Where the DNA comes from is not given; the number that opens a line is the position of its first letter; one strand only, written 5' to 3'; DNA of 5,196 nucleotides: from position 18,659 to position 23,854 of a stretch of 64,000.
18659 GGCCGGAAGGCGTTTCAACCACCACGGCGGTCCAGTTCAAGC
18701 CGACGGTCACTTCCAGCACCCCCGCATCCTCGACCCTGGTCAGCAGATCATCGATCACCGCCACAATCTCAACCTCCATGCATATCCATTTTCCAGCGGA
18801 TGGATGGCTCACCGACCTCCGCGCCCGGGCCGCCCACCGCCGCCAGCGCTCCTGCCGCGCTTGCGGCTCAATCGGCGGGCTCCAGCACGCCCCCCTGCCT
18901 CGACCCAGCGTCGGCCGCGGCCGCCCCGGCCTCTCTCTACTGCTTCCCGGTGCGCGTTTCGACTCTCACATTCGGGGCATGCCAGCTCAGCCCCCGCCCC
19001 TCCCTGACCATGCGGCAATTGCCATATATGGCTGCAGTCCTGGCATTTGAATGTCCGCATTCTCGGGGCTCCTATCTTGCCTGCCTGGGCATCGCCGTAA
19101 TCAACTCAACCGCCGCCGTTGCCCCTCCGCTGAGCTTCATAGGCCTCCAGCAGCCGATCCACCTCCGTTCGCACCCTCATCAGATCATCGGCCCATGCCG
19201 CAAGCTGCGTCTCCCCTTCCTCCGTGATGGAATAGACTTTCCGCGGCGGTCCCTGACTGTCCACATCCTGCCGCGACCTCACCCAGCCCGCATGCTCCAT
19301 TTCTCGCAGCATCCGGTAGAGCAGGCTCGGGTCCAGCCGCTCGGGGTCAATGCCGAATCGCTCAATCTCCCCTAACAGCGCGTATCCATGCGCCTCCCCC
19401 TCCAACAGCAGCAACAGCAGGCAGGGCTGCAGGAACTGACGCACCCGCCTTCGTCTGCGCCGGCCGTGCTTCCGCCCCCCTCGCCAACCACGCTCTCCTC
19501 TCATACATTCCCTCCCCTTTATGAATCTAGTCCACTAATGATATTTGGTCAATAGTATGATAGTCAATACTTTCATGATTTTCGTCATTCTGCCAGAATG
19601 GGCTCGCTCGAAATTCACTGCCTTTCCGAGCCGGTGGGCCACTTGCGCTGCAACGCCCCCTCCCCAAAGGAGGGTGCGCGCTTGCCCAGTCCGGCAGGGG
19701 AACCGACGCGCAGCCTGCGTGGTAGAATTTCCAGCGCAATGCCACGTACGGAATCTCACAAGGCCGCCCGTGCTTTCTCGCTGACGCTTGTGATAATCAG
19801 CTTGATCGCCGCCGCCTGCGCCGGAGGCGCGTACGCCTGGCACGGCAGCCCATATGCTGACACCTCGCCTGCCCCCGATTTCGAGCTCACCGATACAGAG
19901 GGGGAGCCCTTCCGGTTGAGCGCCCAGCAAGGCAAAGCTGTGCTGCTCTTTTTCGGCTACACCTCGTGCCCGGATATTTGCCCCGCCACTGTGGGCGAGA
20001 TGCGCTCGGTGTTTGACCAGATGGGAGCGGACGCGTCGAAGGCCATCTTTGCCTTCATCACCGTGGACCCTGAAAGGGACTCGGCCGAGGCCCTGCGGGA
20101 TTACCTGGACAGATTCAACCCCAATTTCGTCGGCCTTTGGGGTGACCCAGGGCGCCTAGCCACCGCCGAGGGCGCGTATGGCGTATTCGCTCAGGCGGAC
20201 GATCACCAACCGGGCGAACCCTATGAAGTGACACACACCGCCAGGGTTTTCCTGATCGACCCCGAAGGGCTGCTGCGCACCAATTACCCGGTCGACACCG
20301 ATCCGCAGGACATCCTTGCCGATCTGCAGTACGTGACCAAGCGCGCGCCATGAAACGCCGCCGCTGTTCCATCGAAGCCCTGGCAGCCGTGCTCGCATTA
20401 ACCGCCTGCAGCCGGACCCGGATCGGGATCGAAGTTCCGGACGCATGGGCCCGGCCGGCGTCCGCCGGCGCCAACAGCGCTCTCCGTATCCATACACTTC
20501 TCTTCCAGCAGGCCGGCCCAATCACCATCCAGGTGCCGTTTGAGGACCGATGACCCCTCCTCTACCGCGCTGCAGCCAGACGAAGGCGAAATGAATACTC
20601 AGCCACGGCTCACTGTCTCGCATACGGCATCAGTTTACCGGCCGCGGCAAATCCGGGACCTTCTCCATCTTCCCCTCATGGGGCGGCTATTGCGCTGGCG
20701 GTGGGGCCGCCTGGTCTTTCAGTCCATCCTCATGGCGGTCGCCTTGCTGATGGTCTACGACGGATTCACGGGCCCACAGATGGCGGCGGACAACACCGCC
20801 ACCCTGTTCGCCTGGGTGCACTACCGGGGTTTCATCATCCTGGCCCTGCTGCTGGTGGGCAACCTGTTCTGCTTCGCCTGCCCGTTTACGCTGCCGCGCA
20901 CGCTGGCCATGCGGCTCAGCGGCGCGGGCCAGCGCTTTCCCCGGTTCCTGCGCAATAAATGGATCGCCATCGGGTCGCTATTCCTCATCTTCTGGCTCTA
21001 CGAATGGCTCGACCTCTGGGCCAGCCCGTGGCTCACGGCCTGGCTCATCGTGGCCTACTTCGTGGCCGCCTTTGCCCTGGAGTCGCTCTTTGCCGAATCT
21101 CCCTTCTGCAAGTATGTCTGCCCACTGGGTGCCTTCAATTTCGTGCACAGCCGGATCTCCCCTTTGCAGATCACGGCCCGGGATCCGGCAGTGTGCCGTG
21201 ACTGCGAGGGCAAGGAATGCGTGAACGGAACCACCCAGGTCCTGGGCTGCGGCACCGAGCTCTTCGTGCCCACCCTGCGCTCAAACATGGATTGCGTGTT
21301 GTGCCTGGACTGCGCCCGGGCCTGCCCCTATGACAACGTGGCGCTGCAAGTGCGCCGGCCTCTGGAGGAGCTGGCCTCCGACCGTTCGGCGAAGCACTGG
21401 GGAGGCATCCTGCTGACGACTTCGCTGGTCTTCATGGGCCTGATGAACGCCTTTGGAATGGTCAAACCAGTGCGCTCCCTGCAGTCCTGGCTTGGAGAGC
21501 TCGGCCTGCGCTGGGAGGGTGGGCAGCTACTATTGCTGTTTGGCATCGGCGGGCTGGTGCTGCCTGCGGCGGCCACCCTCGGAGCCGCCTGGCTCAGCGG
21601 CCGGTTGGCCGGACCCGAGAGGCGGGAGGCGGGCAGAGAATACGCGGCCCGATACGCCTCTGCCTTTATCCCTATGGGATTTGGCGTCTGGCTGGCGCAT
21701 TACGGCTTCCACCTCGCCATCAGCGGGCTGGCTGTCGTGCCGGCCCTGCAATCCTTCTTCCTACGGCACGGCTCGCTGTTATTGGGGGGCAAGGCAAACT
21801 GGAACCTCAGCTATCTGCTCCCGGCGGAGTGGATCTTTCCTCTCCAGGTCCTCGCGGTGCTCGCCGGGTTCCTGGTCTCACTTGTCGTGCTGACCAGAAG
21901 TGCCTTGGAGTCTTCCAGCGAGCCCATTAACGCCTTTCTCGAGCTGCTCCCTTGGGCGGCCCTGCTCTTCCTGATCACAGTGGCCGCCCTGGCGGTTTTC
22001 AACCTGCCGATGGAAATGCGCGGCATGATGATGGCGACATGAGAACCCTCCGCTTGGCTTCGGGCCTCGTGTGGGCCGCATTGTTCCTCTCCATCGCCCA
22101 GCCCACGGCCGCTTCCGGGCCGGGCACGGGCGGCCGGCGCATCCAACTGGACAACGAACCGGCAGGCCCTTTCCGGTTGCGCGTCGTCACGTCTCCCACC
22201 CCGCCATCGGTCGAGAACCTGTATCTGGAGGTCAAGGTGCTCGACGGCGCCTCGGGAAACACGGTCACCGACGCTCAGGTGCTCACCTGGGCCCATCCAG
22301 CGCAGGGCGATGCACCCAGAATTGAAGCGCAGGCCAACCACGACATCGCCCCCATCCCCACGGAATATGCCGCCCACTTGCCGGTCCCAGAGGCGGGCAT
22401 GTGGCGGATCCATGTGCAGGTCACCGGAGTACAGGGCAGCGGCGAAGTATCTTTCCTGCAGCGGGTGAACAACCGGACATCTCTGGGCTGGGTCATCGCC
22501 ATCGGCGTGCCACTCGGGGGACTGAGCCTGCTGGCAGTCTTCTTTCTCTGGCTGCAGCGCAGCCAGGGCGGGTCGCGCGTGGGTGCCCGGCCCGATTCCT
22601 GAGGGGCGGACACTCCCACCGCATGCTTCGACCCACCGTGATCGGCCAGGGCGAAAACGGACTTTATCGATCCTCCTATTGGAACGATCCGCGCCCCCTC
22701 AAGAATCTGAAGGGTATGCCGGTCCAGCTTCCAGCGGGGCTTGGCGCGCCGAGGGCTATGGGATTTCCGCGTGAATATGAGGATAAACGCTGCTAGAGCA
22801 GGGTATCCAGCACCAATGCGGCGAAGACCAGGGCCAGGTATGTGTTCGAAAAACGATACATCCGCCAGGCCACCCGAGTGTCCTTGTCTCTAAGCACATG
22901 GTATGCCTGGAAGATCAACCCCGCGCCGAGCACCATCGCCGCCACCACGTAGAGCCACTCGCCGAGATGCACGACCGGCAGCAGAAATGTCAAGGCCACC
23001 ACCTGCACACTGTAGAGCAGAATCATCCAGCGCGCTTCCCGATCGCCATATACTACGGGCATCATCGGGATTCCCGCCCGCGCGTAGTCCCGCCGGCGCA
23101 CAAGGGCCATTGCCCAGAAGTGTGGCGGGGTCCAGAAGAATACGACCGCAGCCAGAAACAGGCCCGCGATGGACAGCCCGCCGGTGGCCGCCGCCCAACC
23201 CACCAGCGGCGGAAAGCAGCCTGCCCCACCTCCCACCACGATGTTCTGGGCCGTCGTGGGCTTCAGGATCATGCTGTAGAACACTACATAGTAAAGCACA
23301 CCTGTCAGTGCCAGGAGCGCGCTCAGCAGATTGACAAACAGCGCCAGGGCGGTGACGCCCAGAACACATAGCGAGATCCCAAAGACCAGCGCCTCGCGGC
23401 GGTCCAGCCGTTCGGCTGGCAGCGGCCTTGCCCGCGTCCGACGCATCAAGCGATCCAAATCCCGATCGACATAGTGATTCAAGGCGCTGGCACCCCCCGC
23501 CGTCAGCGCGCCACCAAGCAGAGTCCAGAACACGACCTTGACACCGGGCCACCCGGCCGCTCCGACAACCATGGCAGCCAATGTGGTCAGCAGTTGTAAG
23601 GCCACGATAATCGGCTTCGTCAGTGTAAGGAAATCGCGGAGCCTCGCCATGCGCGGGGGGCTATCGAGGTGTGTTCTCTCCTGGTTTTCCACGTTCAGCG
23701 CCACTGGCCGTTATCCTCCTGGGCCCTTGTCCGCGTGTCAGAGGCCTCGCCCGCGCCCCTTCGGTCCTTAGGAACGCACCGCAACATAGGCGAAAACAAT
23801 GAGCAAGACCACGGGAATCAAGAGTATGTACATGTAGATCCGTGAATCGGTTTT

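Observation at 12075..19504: Expanded orange-protein-complex-like metallocluster locus in a respiratory genome (best candidate for an undescribed system)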

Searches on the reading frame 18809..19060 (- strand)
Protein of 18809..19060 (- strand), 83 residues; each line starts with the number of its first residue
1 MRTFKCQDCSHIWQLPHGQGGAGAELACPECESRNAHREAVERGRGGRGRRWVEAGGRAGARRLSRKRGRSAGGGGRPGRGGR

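Call 3: search_protein_families(library=pfam, proteins=[window:18809-19060:-], max_evalue=0.01)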
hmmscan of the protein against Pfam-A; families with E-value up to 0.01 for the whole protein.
window:18809-19060:- (83 aa): 1 family
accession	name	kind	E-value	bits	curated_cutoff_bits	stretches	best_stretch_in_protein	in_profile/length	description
PF09723.15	Zn_ribbon_8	-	0.00016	22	34.4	1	4-38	6-39/41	Zinc ribbon domain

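Call 4: search_protein_families(library=ncbifam, proteins=[window:18809-19060:-], max_evalue=0.01)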
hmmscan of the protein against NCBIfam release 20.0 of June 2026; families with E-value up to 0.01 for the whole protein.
window:18809-19060:- (83 aa): 0 families

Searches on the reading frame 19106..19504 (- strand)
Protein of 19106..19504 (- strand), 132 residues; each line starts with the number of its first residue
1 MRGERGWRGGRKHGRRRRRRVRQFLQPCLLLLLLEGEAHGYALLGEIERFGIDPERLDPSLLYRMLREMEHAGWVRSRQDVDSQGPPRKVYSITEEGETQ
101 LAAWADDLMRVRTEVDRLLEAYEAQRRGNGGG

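Call 3: search_protein_families(library=pfam, proteins=[window:19106-19504:-], max_evalue=0.01)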
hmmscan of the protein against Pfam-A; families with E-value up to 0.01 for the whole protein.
window:19106-19504:- (132 aa): 4 families
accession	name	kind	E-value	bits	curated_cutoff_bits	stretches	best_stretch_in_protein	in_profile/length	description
PF03551.20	PadR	-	2e-15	57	27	1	29-102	1-74/75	Transcriptional regulator PadR-like family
PF01638.23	HxlR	-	0.0015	18.8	20.8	1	60-99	34-71/91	HxlR-like helix-turn-helix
PF01047.28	MarR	-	0.0027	18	24.6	1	56-82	28-54/59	MarR family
PF13601.12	HTH_34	-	0.0074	16.9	27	0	60-109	29-77/80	Winged helix DNA-binding domain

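Call 4: search_protein_families(library=ncbifam, proteins=[window:19106-19504:-], max_evalue=0.01)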
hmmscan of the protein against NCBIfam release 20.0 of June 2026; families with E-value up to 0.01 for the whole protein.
window:19106-19504:- (132 aa): 4 families
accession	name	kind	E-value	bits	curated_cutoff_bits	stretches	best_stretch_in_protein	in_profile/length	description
TIGR02719.1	repress_PhaQ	equivalog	3.5e-14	53.3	139.35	1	22-122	22-120/138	poly-beta-hydroxybutyrate-responsive repressor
TIGR03433.1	padR_acidobact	paralog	2.5e-12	46.7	101.8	1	29-120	9-100/101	PadR family transcriptional regulator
NF053635.1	TransRegRv3488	equivalog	2.9e-06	27.4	140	1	39-114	23-94/98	Rv3488 family transcriptional regulator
NF006931.0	PRK09416.1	equivalog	7.9e-06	26.1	112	1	30-119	48-133/135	PadR family transcriptional regulator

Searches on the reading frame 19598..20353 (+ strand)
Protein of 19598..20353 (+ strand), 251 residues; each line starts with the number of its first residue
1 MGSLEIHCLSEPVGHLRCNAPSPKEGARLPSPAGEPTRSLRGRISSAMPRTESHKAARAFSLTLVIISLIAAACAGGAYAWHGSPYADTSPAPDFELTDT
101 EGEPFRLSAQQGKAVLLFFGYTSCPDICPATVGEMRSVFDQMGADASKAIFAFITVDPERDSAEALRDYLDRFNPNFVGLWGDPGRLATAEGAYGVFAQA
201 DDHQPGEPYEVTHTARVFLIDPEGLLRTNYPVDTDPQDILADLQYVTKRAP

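Call 42: search_protein_families(library=pfam, proteins=[window:19598-20353:+], max_evalue=0.00001)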
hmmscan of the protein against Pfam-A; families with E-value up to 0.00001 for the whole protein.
window:19598-20353:+ (251 aa): 3 families
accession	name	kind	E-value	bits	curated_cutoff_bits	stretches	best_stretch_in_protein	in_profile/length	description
PF02630.20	SCO1-SenC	-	7.2e-40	136.5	22.8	1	93-224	2-132/134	SCO1/SenC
PF00578.27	AhpC-TSA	-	2.2e-11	44.2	26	1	91-227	4-122/124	AhpC/TSA family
PF08534.16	Redoxin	-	9e-06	26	26.6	0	90-234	4-136/148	Redoxin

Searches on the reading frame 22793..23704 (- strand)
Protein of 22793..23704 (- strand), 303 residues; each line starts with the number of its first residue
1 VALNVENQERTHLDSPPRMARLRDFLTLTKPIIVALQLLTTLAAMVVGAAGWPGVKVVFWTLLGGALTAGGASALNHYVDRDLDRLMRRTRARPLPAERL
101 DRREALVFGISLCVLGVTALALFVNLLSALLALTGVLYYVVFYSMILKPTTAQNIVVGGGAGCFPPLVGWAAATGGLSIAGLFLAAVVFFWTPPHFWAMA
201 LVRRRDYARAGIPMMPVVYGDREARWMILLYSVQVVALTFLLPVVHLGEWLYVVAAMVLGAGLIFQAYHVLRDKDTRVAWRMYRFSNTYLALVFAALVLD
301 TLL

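Call 42: search_protein_families(library=pfam, proteins=[window:22793-23704:-], max_evalue=0.00001)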
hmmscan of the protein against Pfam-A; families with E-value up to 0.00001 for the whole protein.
window:22793-23704:- (303 aa): 1 family
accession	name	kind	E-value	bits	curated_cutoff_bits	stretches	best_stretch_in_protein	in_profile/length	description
PF01040.23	UbiA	-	7.3e-66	222.4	34.2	1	38-285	2-246/250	UbiA prenyltransferase family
